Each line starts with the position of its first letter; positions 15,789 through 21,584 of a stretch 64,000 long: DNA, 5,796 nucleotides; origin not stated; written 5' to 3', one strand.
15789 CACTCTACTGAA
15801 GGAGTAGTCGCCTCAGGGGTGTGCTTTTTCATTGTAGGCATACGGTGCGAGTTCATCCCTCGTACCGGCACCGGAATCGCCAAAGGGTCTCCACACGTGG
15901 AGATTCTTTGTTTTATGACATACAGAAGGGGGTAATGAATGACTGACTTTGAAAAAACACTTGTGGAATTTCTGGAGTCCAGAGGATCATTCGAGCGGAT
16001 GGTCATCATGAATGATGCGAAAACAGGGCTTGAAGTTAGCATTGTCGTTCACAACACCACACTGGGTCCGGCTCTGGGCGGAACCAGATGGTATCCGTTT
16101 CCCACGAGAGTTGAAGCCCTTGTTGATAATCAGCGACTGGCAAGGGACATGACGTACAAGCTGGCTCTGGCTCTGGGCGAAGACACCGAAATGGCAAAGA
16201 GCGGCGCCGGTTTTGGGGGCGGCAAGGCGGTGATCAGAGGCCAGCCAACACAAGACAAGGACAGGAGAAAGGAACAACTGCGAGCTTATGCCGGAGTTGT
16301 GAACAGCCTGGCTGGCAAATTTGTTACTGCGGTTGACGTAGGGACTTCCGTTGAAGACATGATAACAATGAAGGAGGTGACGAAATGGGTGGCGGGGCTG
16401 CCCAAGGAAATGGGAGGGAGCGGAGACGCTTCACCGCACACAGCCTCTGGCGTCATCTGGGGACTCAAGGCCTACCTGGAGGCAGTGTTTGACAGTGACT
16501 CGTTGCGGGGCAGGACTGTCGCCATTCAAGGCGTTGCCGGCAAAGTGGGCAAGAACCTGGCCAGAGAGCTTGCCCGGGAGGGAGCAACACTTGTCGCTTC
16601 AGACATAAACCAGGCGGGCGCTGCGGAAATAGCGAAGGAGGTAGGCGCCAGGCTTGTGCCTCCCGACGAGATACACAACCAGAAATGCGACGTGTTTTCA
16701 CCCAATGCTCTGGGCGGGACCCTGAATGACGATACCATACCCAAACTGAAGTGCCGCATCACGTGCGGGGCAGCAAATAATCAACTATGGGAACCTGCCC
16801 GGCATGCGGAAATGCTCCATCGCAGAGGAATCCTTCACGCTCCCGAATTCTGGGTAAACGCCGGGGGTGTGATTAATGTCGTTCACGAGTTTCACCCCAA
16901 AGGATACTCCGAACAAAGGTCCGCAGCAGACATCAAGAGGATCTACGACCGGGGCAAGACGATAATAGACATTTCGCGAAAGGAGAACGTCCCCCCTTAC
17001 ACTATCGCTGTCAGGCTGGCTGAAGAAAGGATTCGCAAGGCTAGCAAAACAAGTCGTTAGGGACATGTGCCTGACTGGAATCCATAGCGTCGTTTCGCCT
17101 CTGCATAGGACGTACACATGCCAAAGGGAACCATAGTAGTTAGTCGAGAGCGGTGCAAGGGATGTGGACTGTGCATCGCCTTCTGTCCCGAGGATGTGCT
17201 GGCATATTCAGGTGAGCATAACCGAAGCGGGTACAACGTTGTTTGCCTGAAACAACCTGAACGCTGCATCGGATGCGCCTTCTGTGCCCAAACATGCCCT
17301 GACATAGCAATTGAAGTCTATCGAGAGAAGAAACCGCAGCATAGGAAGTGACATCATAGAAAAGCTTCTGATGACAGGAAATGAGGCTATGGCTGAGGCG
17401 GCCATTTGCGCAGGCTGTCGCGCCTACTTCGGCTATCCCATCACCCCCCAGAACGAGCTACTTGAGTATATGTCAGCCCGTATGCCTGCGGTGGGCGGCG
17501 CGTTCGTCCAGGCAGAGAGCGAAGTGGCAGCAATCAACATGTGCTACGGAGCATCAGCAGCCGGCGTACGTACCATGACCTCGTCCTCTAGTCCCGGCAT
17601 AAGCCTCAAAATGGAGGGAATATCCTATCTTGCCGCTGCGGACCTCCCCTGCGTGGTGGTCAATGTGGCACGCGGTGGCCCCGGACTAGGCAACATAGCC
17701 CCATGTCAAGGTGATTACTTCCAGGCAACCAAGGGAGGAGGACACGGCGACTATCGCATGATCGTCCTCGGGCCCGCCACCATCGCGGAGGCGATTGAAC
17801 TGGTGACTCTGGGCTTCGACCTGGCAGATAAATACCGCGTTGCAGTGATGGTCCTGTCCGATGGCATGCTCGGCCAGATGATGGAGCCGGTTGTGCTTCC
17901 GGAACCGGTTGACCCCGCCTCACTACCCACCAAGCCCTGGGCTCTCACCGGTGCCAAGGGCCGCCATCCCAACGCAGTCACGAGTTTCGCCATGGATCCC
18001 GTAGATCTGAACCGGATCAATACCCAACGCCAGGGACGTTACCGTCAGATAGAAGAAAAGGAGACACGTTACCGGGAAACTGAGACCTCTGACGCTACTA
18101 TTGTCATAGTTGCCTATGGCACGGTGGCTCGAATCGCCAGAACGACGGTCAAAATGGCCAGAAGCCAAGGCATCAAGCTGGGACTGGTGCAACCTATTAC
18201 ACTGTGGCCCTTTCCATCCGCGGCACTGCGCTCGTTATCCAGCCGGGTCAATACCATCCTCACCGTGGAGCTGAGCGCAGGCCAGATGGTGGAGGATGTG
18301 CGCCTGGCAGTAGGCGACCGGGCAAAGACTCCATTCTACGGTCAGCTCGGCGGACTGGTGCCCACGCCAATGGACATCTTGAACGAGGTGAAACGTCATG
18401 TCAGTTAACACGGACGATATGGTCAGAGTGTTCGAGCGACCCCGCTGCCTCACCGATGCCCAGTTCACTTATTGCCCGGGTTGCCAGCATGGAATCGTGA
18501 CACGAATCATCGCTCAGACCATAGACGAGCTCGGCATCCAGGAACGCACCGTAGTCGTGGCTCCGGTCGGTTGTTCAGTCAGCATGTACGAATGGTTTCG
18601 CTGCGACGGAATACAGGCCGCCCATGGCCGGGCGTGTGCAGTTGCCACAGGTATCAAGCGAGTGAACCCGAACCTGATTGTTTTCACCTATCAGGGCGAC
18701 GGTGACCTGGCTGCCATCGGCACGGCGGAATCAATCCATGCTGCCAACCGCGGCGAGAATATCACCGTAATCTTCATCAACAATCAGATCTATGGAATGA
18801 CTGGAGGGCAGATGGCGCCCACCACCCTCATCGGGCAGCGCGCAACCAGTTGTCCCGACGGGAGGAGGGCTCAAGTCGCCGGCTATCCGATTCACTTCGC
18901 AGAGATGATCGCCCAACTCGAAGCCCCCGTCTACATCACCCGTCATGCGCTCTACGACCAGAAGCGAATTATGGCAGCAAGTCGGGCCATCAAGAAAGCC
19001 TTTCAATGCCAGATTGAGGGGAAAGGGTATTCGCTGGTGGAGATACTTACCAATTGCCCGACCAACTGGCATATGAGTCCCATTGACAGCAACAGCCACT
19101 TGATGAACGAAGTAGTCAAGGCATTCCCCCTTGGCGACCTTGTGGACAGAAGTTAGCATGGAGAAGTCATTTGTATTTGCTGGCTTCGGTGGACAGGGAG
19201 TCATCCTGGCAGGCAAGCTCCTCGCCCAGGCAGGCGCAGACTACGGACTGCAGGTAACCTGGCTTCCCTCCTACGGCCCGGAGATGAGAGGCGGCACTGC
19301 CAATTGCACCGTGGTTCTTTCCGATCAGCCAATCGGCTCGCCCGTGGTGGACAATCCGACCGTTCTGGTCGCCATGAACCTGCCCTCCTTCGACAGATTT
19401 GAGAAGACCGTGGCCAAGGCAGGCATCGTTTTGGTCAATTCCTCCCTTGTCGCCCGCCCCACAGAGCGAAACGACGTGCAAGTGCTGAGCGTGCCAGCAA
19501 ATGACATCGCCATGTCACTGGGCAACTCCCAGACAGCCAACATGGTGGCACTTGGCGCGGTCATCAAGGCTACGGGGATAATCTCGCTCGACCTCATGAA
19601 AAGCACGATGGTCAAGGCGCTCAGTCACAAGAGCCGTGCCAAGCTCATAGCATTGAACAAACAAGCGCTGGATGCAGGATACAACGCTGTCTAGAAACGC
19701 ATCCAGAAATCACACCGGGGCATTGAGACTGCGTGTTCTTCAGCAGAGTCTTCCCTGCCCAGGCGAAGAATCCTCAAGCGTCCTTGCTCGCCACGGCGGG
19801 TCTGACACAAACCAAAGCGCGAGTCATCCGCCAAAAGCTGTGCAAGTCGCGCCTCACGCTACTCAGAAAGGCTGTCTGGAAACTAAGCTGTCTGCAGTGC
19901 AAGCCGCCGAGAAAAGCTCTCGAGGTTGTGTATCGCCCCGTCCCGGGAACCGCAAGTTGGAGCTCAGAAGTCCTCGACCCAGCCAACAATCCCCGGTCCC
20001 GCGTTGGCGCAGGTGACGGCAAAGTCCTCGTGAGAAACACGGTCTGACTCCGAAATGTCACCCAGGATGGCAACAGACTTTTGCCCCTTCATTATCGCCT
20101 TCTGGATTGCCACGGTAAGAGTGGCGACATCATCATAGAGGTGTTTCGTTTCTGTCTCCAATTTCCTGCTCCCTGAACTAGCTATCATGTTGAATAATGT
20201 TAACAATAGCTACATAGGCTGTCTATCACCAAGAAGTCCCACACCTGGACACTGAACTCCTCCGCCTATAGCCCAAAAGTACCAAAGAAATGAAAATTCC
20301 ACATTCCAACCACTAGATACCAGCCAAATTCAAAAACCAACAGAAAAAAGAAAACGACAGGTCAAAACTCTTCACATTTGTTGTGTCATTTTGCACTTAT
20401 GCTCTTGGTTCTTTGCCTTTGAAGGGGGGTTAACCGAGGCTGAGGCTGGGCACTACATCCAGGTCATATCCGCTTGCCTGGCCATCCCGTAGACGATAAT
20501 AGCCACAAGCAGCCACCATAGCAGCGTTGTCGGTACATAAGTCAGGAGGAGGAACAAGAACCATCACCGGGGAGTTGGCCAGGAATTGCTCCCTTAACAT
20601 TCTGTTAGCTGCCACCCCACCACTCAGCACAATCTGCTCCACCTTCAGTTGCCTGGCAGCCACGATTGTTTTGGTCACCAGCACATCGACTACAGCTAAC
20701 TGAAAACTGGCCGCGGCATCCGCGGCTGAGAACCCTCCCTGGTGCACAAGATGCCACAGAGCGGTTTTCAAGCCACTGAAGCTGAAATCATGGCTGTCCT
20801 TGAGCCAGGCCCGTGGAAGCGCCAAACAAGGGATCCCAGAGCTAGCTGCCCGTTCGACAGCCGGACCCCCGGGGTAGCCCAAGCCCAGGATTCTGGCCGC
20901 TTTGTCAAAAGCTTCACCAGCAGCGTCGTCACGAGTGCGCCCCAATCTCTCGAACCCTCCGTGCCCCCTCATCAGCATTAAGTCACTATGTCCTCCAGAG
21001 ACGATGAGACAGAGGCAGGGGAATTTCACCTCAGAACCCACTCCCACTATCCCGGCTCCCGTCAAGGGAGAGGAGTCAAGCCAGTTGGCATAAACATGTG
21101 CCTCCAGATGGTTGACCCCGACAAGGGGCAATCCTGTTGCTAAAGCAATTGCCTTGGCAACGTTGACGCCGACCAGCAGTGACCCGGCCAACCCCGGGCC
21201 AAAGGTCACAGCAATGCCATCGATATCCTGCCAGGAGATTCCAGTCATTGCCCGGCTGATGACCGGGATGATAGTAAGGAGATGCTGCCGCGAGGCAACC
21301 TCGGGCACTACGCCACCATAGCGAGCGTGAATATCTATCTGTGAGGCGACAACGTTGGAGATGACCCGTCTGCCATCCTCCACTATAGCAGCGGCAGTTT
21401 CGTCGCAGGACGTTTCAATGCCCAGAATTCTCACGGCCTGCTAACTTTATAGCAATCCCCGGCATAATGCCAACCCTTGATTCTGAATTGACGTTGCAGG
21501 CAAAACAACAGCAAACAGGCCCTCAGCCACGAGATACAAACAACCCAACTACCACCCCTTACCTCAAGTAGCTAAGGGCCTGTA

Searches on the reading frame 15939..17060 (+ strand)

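Call 9: search_protein_families(library=pfam, proteins=[window:15939-17060:+], max_evalue=0.0001)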
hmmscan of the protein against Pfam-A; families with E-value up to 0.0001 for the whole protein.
window:15939-17060:+ (373 aa): 3 families
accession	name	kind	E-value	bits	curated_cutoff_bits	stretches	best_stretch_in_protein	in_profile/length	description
PF00208.27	ELFV_dehydrog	-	9.6e-17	61.9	23.4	2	230-370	91-238/241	Glutamate/Leucine/Phenylalanine/Valine dehydrogenase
PF02812.23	ELFV_dehydrog_N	-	1.9e-14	53.9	25.3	1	31-148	21-127/129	Glu/Leu/Phe/Val dehydrogenase, dimerisation domain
PF00106.31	adh_short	-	3.8e-05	23.7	26.6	1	193-256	2-62/195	short chain dehydrogenase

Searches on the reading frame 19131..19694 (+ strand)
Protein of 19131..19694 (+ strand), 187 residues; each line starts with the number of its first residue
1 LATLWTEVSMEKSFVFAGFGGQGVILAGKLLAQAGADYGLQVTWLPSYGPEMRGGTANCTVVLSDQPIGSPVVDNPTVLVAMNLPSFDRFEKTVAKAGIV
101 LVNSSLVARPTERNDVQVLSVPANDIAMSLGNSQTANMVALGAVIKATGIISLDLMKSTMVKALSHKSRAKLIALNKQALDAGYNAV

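Call 9: search_protein_families(library=pfam, proteins=[window:19131-19694:+], max_evalue=0.0001)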
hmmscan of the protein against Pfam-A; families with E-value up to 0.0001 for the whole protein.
window:19131-19694:+ (187 aa): 1 family
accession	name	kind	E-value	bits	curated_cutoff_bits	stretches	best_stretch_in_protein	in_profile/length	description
PF01558.24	POR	-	8.1e-42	143.7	27.4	1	20-185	1-173/173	Pyruvate ferredoxin/flavodoxin oxidoreductase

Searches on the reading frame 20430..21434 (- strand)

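Call 8: search_protein_families(library=pfam, proteins=[window:20430-21434:-], max_evalue=0.0001)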
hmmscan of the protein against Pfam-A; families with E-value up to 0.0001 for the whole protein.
window:20430-21434:- (334 aa): 3 families
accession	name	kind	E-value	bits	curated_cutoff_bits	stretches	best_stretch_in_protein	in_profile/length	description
PF00814.31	TsaD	-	3.4e-85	286.4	24.8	1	24-308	2-263/264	tRNA N6-adenosine threonylcarbamoyltransferase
PF22521.2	HypF_C_2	-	1.9e-07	31.6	27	1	189-285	117-214/241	Carbamoyltransferase, Kae1-like Domain, second subdomain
PF02543.21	Carbam_trans_N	-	1.6e-05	24.9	24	0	238-297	274-333/346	Carbamoyltransferase N-terminus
